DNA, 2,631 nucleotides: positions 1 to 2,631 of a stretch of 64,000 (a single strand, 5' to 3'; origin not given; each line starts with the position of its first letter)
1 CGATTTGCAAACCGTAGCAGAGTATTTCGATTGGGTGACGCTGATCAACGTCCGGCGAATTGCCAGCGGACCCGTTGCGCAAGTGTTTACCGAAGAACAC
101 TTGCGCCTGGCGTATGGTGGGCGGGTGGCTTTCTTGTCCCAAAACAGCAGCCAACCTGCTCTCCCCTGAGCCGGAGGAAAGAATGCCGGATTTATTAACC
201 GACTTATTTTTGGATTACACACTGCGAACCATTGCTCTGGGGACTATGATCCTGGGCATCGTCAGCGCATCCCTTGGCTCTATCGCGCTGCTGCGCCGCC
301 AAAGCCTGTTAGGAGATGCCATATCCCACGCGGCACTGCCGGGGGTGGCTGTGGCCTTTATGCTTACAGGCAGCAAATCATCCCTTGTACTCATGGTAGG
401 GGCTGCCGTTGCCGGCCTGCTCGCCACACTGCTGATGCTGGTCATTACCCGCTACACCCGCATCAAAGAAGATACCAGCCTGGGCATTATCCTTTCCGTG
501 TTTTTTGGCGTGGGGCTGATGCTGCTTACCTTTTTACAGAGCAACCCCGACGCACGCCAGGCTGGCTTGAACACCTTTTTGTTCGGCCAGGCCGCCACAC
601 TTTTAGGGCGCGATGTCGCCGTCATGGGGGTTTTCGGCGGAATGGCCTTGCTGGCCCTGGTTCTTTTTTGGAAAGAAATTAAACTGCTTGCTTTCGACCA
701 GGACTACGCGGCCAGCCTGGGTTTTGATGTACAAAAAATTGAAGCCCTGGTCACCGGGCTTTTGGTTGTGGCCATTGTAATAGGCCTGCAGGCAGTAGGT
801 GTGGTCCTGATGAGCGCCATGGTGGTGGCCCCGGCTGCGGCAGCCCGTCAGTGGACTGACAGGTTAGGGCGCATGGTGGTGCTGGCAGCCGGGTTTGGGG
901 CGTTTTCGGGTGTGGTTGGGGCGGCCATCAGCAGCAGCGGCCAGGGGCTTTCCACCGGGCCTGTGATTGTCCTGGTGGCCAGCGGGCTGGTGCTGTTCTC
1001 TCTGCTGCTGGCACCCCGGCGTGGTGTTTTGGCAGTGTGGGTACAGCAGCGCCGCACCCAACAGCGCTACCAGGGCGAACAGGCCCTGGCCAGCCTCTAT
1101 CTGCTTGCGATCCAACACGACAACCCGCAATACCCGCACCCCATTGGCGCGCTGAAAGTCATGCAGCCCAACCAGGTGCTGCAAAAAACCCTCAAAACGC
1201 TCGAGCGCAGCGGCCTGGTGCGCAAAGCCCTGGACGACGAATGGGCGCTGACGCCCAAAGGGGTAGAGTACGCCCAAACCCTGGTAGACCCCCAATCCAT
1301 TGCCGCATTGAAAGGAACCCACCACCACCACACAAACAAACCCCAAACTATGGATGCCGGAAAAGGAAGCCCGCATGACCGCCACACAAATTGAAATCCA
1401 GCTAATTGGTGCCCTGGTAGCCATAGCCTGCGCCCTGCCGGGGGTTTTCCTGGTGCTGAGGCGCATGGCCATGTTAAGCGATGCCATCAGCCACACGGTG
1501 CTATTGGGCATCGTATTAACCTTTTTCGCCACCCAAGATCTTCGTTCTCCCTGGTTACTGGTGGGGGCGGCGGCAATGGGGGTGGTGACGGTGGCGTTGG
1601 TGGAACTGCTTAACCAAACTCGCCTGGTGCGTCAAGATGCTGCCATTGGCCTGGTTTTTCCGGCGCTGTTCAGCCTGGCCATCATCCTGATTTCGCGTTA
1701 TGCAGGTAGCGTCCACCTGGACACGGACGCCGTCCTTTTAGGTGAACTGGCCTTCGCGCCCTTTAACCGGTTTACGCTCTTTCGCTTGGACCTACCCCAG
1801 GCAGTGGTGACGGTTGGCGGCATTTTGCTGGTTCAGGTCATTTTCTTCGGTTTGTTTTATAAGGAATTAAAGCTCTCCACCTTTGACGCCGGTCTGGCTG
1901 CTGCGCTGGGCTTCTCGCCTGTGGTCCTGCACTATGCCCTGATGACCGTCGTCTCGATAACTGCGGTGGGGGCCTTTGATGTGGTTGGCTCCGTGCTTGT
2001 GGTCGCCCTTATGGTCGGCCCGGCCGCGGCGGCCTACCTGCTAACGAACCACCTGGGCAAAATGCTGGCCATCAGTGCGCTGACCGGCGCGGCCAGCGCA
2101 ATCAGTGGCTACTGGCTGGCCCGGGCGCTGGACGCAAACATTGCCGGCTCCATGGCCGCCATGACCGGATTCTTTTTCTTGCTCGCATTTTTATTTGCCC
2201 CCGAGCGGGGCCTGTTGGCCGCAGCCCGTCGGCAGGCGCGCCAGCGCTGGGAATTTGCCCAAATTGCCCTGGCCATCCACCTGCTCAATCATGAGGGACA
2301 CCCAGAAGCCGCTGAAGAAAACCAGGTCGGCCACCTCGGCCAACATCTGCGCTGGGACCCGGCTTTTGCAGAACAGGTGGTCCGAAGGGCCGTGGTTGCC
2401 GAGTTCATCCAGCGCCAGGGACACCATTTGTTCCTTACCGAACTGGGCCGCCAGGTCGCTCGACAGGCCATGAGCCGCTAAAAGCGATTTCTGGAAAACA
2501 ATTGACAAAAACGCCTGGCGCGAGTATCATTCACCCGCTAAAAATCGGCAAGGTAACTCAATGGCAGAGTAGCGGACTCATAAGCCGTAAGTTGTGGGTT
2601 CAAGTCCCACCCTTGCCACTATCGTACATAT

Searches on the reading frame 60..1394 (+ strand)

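Call 79: search_protein_families(library=pfam, max_evalue=0.001, proteins=[window:60-1394:+])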
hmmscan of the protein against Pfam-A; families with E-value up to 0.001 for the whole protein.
window:60-1394:+ (444 aa): 2 families
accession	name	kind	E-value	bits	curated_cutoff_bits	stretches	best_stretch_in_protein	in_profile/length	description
PF00950.22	ABC-3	-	2.9e-66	224.1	20.1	1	54-317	4-257/258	ABC 3 transport family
PF01032.23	FecCD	-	5e-10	39.4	26.5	1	88-307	79-298/311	FecCD transport family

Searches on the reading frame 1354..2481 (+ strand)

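Call 79: search_protein_families(library=pfam, max_evalue=0.001, proteins=[window:1354-2481:+])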
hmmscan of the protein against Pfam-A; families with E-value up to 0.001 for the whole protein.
window:1354-2481:+ (375 aa): 2 families
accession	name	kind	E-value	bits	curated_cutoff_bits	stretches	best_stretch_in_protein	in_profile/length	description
PF00950.22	ABC-3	-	2.2e-42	145.8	20.1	1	17-281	10-257/258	ABC 3 transport family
PF01032.23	FecCD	-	2.6e-06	27.1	26.5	1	46-280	80-306/311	FecCD transport family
